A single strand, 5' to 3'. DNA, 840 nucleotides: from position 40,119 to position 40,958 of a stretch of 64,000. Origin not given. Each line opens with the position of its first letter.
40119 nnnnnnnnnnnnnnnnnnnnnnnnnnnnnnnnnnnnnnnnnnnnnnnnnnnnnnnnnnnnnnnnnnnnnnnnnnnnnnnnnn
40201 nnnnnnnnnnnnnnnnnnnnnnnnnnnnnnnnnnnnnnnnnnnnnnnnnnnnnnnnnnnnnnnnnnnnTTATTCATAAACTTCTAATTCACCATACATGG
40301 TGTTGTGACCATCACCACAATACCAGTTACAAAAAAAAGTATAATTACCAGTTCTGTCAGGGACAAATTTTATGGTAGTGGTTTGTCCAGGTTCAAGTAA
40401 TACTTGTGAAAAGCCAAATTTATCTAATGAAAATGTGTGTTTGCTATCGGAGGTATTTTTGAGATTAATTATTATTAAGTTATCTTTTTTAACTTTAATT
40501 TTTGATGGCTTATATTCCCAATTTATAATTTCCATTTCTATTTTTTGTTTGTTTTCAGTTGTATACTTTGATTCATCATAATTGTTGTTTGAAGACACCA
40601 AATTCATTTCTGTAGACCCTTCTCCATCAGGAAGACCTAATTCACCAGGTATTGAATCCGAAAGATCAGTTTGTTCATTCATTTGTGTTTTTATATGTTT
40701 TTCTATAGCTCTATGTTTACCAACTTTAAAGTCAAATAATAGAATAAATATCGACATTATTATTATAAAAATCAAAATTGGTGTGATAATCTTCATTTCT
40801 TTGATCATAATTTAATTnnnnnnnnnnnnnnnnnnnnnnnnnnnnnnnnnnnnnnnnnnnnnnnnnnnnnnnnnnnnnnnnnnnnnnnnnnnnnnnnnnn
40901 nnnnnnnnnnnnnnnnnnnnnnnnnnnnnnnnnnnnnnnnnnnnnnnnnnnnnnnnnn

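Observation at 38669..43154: Two adjacent surface proteins share a duplicated 2-TM hairpin module fused to M15 peptidase domains but carry different ectodomains, bracketing a lone CuA cupredoxin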

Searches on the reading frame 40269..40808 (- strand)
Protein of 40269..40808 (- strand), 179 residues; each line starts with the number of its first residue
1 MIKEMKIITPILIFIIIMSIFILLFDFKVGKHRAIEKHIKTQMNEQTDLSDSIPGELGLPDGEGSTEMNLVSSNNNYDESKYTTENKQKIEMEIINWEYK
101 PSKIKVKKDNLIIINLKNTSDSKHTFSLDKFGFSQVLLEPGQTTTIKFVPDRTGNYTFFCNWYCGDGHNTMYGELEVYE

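Call 3: search_protein_families(library=pfam, proteins=[window:40269-40808:-], max_evalue=0.1)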
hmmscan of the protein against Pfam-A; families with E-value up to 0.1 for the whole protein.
window:40269-40808:- (179 aa): 6 families
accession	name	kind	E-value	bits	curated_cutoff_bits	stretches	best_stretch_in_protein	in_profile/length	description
PF13473.12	Cupredoxin_1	-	3.7e-15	56.3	27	1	84-161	17-93/104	Cupredoxin-like domain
PF07731.20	Cu-oxidase_2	-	7.7e-05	22.9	20.4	0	82-133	12-64/137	Multicopper oxidase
PF00127.26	Copper-bind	-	0.0095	16.8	21.2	1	124-176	59-97/99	Copper binding proteins, plastocyanin/azurin family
PF07732.21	Cu-oxidase_3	-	0.015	15.8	21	0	80-164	5-102/119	Multicopper oxidase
PF00116.26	COX2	-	0.074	13.4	22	0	117-171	60-113/120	Cytochrome C oxidase subunit II, periplasmic domain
PF03921.20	ICAM_N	-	0.094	12.9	21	0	100-178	9-86/91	Intercellular adhesion molecule (ICAM), N-terminal domain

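Call 21: search_solved_structures(query=window:40269-40808:-, max_evalue=1, show_alignments=3)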
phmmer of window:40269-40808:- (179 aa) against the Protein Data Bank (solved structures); distinct sequences matched with E-value up to 1: 59.
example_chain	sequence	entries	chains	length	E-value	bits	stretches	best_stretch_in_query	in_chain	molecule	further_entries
2lln_A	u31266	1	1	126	3.4e-09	40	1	89-177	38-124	Cytochrome c oxidase subunit 2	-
2cua_A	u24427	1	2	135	4.2e-09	39.7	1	90-177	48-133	PROTEIN (CUA)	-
2fwl_B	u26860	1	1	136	4.3e-09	39.7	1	90-177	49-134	Cytochrome c oxidase subunit II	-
3s33_B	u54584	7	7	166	5.6e-09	39.3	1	90-177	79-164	Cytochrome c oxidase subunit 2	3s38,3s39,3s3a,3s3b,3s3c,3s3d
3eh3_B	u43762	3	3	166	5.7e-09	39.3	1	90-177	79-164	Cytochrome c oxidase subunit 2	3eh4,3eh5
1ehk_B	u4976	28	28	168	5.8e-09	39.2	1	90-177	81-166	BA3-TYPE CYTOCHROME-C OXIDASE | Cytochrome c oxidase polypeptide II | Cytochrome c oxidase subunit 2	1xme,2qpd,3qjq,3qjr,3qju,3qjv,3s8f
2qpe_B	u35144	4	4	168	5.8e-09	39.2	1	90-177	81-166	Cytochrome c oxidase subunit 2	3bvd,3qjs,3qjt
6pty_A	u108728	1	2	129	3.1e-08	36.9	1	86-177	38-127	Cytochrome c oxidase subunit 2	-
6ptt_A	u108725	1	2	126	8.1e-08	35.5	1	86-177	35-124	Cytochrome c oxidase subunit 2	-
1qni_A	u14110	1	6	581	9.6e-08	35.3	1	84-175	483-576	NITROUS-OXIDE REDUCTASE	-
9f8x_A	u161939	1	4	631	9.9e-08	35.2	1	84-175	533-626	Nitrous-oxide reductase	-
1iby_A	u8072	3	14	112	1.2e-07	34.9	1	95-166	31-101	NITROSOCYANIN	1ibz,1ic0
7aq0_A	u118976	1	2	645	1.3e-06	31.6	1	86-176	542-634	Nitrous-oxide reductase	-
1fwx_A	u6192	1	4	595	1.4e-06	31.5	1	76-175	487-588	NITROUS OXIDE REDUCTASE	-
7apy_A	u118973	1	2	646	1.6e-06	31.3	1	87-176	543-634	Nitrous-oxide reductase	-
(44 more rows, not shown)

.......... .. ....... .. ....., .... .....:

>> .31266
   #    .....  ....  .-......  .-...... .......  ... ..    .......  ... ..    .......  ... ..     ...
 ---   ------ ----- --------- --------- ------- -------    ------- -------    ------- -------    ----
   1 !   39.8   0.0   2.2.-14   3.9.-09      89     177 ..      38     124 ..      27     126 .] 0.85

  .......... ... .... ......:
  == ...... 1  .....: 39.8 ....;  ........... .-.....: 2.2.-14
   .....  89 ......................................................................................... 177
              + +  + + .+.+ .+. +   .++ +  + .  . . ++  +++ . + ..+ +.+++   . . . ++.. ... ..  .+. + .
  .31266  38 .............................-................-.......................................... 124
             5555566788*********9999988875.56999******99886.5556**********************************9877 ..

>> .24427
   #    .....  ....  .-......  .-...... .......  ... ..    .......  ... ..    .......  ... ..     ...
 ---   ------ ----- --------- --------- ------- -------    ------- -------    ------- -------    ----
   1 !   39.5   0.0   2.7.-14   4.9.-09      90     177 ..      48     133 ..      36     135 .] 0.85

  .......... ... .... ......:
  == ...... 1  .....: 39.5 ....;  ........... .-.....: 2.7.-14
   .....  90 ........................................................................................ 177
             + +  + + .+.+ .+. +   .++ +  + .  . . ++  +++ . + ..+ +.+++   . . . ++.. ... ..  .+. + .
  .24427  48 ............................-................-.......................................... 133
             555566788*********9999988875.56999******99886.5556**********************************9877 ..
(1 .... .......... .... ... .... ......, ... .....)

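Call 22: find_homologous_proteins(query=window:40269-40808:-, max_evalue=0.001)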
Query window:40269-40808:- (179 aa): 1 proteins with E <= 0.001 among 41 candidates.
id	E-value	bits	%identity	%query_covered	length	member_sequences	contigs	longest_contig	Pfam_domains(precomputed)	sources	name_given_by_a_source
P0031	5.8e-105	367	100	91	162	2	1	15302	PF13473.13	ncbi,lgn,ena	-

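Call 82: search_protein_families(library=ncbifam, proteins=[window:40269-40808:-], max_evalue=0.01)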
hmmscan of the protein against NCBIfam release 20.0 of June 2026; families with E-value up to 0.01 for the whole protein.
window:40269-40808:- (179 aa): 9 families
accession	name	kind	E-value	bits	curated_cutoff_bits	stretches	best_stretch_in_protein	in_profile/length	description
TIGR04246.1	nitrous_NosZ_Gp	equivalog_domain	2.5e-15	55.8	625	1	76-177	473-576/578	Sec-dependent nitrous-oxide reductase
NF052460.1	L-NosZ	equivalog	2.9e-12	45.9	700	1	30-177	321-478/480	clade III lactonase-type nitrous-oxide reductase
TIGR02866.1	CoxB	equivalog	3.9e-10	39.6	147.7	1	101-178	109-192/202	cytochrome c oxidase subunit II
TIGR04244.1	nitrous_NosZ_RR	equivalog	9.4e-10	37.6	625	1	80-175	527-624/627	TAT-dependent nitrous-oxide reductase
TIGR03096.1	nitroso_cyanin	equivalog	1.6e-09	37.6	142.85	1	91-168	50-126/135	nitrosocyanin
NF041074.2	quin_ox_SoxA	equivalog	2.6e-07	30.6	110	1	51-177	26-153/154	proton pump complex quinol oxidase subunit SoxA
NF050117.1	aa3_CtaC_Actin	exception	4.5e-06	26.1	250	1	76-177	134-232/244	aa3-type cytochrome oxidase subunit II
NF051440.1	CuResCopIPSEAE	equivalog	0.00069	19.4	280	0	80-129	33-82/180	copper-resistant cuproprotein CopI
TIGR02656.1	cyanin_plasto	equivalog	0.0031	17.9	87.85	1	127-167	53-91/99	plastocyanin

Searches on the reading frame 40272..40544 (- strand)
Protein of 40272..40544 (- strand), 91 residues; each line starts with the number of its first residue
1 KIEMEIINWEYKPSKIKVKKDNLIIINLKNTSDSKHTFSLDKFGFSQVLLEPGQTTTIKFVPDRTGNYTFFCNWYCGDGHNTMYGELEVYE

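Call 59: find_related_loci(query=A4, collection=metagenome_contigs, flank=6000)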
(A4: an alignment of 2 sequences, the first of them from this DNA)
Query A4 (91 aa) in metagenome_contigs; peptide patterns used: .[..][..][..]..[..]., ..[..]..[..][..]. (x = any residue, [..] = any of these).
329 stretches matched a pattern; 110 encode a relative of the query (tblastn E <= 1e-3); the best 80 are kept; 80 distinct loci.
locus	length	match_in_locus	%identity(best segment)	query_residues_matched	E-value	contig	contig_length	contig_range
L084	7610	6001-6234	34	4-89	3e-14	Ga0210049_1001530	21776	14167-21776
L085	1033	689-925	40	9-89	9e-14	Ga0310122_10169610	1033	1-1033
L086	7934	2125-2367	30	9-91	2e-12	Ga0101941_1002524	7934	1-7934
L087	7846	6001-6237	33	11-91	2e-12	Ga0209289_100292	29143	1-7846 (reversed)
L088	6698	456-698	34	9-91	2e-12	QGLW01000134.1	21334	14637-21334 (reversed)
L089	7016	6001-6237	35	11-91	4e-12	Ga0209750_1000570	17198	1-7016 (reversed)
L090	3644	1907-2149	33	9-91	4e-12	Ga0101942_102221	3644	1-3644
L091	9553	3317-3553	35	11-91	3e-12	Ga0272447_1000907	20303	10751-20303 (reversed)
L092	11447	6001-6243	33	9-91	4e-12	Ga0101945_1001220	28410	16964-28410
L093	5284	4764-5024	31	1-89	3e-12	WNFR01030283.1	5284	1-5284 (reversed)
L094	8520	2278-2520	33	9-91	4e-12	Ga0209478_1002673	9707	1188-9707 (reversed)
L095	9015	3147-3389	30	9-91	3e-12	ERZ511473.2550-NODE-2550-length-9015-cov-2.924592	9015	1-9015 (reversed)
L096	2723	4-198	43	26-89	3e-12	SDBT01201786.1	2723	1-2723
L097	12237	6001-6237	33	11-91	4e-12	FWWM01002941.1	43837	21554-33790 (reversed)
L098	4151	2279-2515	33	11-91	7e-12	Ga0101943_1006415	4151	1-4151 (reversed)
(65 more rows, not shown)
